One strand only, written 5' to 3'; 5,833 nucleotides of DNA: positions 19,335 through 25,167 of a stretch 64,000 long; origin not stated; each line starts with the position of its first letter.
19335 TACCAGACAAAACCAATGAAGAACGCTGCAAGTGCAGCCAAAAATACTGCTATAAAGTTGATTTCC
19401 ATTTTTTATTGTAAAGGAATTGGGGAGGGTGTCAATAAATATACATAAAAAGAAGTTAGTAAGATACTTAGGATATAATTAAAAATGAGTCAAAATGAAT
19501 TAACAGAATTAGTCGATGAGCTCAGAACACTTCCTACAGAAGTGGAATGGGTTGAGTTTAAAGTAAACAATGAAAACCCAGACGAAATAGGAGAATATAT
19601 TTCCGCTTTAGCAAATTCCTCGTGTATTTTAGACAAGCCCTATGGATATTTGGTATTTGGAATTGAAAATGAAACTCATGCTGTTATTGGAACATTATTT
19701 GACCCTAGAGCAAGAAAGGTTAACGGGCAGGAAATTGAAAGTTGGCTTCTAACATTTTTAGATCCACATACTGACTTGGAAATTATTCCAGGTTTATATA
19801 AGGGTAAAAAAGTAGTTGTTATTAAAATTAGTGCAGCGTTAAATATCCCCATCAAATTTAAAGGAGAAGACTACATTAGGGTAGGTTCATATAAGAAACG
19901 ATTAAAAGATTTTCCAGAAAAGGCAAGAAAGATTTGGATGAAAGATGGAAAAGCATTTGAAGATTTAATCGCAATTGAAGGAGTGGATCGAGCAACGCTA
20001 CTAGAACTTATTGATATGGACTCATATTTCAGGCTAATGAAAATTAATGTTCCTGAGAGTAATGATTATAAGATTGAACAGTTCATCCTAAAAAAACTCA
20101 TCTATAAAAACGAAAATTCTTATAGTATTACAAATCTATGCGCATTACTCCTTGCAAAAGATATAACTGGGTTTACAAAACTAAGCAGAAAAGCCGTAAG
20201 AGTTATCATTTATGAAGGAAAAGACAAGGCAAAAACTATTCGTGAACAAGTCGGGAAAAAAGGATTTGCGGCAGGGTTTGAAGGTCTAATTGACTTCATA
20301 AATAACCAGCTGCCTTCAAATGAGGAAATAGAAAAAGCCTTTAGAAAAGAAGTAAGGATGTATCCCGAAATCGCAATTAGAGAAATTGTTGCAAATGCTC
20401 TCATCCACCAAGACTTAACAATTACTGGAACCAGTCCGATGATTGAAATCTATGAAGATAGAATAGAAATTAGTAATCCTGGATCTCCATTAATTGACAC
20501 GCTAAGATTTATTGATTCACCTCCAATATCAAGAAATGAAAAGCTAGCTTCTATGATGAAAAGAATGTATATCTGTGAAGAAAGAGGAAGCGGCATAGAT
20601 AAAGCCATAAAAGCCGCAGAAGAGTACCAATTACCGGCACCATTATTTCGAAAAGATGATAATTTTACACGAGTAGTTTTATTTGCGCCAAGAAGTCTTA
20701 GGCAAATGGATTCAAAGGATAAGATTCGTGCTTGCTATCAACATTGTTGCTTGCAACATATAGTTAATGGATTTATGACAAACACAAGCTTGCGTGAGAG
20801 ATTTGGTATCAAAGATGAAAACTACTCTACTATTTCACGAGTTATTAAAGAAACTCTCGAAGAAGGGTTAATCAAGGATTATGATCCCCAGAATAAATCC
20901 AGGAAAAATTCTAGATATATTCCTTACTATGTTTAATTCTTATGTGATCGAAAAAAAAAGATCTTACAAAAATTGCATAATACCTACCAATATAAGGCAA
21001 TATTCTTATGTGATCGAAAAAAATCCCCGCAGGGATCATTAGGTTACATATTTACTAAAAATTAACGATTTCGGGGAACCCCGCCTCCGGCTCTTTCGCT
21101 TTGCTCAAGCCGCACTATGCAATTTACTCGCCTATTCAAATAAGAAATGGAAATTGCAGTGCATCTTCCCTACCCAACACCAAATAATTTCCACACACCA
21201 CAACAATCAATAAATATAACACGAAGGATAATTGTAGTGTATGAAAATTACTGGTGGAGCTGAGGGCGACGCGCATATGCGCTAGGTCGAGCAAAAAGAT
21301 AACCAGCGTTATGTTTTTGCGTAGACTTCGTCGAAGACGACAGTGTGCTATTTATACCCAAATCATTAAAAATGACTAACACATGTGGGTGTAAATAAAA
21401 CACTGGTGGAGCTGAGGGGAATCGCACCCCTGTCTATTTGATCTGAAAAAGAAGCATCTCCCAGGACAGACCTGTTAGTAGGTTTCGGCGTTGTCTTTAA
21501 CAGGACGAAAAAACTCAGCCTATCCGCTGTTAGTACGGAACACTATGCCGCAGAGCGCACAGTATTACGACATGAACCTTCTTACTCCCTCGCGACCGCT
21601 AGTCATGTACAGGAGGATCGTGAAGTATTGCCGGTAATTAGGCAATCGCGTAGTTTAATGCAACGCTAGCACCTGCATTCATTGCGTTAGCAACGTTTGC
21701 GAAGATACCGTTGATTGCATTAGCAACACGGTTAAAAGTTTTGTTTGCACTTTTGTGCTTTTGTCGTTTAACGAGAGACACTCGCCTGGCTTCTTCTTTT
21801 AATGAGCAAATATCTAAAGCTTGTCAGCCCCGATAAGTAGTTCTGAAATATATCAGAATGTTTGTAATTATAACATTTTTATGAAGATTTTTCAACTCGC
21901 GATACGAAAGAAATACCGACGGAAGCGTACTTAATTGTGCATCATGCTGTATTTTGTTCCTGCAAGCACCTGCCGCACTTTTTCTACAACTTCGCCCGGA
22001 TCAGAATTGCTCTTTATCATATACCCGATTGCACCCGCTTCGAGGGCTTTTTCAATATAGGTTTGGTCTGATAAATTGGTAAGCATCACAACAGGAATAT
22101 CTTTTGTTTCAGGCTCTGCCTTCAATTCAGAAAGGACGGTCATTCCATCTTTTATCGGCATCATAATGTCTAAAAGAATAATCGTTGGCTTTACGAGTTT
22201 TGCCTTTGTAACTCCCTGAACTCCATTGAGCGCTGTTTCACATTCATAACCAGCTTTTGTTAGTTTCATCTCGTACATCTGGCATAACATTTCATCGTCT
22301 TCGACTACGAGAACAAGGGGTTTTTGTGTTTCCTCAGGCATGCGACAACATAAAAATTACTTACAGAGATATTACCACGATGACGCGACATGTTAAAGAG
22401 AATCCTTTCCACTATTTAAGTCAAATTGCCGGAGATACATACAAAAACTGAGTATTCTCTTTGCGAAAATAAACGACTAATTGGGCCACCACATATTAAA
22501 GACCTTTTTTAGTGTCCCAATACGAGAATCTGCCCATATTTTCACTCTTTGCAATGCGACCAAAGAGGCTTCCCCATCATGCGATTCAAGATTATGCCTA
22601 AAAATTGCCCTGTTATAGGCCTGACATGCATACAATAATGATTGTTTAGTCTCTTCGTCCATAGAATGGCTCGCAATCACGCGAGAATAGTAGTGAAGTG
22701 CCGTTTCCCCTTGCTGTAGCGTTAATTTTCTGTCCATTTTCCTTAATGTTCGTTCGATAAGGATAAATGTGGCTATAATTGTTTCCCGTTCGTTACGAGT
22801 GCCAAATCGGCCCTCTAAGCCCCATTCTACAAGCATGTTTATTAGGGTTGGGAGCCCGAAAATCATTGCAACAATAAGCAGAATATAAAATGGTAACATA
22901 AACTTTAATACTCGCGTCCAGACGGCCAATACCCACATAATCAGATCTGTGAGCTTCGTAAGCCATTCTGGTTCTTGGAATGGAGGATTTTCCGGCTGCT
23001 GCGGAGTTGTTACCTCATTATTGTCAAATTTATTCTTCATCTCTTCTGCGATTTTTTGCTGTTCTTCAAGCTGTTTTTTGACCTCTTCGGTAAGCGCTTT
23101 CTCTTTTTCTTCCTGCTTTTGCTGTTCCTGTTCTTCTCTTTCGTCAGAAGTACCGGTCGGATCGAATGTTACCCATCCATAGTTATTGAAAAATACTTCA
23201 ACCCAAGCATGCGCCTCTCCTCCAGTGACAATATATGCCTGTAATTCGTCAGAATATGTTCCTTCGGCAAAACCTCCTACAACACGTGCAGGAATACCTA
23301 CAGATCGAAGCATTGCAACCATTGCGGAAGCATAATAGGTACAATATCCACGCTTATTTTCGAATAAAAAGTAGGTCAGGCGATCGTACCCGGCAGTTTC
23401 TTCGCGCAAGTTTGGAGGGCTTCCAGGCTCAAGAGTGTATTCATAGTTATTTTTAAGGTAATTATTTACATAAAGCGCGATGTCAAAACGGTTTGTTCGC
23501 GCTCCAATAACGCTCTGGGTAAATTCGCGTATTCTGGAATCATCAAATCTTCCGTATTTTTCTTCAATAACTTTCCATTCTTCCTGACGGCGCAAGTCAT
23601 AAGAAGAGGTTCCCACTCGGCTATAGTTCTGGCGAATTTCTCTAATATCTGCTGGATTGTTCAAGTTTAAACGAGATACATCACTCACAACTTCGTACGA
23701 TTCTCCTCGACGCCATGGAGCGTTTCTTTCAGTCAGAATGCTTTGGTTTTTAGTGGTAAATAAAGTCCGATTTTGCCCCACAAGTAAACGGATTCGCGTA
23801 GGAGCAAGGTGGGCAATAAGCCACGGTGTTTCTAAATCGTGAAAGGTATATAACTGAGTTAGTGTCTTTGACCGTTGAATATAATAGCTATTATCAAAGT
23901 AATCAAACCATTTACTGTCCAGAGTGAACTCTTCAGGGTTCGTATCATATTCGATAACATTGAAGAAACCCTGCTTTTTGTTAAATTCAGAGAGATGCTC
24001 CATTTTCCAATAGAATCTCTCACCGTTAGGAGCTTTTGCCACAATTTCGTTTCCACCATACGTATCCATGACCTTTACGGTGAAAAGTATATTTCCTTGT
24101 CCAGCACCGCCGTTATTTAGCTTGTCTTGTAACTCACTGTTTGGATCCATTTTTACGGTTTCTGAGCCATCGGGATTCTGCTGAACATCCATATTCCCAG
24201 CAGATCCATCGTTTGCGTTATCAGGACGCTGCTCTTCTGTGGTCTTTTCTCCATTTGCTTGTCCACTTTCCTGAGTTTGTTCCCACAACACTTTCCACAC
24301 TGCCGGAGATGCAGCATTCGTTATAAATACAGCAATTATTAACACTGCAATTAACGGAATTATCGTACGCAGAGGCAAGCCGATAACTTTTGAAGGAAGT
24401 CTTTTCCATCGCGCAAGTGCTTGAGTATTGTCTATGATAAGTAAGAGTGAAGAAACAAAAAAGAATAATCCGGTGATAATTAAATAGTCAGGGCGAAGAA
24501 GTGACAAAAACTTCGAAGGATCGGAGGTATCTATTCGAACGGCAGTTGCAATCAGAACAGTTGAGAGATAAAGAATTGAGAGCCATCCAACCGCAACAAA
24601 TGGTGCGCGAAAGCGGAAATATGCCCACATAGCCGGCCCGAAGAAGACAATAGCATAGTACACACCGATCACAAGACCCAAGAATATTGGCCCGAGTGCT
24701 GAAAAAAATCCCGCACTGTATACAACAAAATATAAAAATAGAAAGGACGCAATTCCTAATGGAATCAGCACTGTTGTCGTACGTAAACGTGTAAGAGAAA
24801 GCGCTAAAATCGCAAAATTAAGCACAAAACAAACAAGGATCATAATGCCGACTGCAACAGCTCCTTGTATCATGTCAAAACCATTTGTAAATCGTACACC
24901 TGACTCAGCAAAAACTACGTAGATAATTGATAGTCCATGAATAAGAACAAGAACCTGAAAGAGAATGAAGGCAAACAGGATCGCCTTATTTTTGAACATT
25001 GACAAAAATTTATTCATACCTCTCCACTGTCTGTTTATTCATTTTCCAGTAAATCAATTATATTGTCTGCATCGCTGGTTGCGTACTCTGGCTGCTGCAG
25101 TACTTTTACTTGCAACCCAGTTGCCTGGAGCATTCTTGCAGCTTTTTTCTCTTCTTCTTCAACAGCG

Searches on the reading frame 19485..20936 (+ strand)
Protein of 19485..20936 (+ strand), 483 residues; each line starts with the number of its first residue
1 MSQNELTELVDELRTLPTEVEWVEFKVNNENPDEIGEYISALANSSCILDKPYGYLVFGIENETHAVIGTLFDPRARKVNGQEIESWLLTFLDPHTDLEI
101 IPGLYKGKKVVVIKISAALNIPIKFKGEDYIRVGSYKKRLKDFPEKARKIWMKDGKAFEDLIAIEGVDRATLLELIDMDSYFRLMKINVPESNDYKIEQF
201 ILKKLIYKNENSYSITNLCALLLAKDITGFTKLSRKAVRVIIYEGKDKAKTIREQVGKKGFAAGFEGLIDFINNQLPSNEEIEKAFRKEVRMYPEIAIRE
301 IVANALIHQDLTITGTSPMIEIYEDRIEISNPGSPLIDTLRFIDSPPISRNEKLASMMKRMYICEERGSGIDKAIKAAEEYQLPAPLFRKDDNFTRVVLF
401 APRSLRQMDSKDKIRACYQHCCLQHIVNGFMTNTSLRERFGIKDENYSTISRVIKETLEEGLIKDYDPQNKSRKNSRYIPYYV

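Call 10: search_protein_families(library=pfam, proteins=[window:19485-20936:+], max_evalue=0.01)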
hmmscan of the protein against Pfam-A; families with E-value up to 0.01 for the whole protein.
window:19485-20936:+ (483 aa): 2 families
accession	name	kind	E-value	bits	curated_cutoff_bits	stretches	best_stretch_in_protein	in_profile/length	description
PF13749.12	HATPase_c_4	-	7.9e-25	87.1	26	1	315-399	1-89/89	Putative ATP-dependent DNA helicase recG C-terminal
PF04326.19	SLFN_AlbA_2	-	1.1e-17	65.1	25.3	1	19-140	1-117/118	Schlafen, AlbA_2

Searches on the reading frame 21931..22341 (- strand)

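Call 88: search_protein_families(library=pfam, proteins=[window:21931-22341:-], max_evalue=0.00001)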
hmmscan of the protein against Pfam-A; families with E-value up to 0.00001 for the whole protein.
window:21931-22341:- (136 aa): 1 family
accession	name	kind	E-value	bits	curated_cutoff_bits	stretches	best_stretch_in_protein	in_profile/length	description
PF00072.30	Response_reg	-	1.6e-21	77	30.2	1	10-122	1-110/111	Response regulator receiver domain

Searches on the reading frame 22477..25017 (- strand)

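Call 22: search_protein_families(library=pfam, proteins=[window:22477-25017:-], max_evalue=0.00001)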
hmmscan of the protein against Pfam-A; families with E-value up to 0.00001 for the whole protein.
window:22477-25017:- (846 aa): 1 family
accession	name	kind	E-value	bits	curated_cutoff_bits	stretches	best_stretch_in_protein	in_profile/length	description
PF01841.26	Transglut_core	-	1.7e-28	99.5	23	1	498-620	2-108/108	Transglutaminase-like superfamily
